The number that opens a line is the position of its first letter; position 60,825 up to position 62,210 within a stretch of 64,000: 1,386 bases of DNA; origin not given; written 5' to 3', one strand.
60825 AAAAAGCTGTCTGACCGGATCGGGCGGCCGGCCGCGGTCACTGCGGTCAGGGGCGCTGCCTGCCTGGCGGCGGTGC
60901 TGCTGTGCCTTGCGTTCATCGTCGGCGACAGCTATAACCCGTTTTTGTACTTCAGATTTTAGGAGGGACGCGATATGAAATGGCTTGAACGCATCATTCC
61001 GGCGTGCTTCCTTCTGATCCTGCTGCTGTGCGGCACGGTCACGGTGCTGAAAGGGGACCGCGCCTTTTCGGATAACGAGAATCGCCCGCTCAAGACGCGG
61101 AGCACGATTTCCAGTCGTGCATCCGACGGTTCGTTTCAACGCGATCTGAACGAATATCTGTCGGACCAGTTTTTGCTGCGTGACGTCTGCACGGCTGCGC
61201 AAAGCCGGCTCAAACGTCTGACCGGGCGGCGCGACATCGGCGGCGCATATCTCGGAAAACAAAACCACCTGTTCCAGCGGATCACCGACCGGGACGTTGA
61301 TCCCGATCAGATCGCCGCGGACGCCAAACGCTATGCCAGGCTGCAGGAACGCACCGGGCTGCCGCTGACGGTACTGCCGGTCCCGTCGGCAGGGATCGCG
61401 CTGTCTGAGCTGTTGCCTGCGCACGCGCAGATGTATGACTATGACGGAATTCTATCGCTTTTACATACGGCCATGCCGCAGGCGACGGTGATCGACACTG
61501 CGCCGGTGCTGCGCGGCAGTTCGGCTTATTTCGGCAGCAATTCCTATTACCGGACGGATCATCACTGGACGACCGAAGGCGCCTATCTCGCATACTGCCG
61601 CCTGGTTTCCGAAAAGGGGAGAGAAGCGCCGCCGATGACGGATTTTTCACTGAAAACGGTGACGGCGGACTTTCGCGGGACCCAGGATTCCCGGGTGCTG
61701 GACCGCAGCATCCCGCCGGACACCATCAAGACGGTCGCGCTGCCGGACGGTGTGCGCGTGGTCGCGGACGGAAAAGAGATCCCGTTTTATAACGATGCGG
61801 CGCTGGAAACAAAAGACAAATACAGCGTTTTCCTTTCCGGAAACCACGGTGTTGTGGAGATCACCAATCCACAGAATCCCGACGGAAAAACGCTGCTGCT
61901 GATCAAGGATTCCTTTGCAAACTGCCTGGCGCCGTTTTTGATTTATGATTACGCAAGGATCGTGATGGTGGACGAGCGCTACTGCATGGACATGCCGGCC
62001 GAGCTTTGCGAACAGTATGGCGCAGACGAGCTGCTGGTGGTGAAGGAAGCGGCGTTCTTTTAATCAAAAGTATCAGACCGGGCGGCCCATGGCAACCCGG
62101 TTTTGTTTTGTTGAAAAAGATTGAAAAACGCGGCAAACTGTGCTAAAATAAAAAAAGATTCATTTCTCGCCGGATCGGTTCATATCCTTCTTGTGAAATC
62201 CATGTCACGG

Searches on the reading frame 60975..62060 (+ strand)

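Call 52: search_protein_families(library=pfam, proteins=[window:60975-62060:+], max_evalue=0.0001)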
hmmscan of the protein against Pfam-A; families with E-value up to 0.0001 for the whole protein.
window:60975-62060:+ (362 aa): 2 families
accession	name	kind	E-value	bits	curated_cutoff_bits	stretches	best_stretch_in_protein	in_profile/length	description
PF14286.12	DHHW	-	3.1e-24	86.4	25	1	191-331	236-384/385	DHHW protein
PF16822.11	ALGX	-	2e-09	37.9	26.5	1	113-250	29-166/268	SGNH hydrolase-like domain, acetyltransferase AlgX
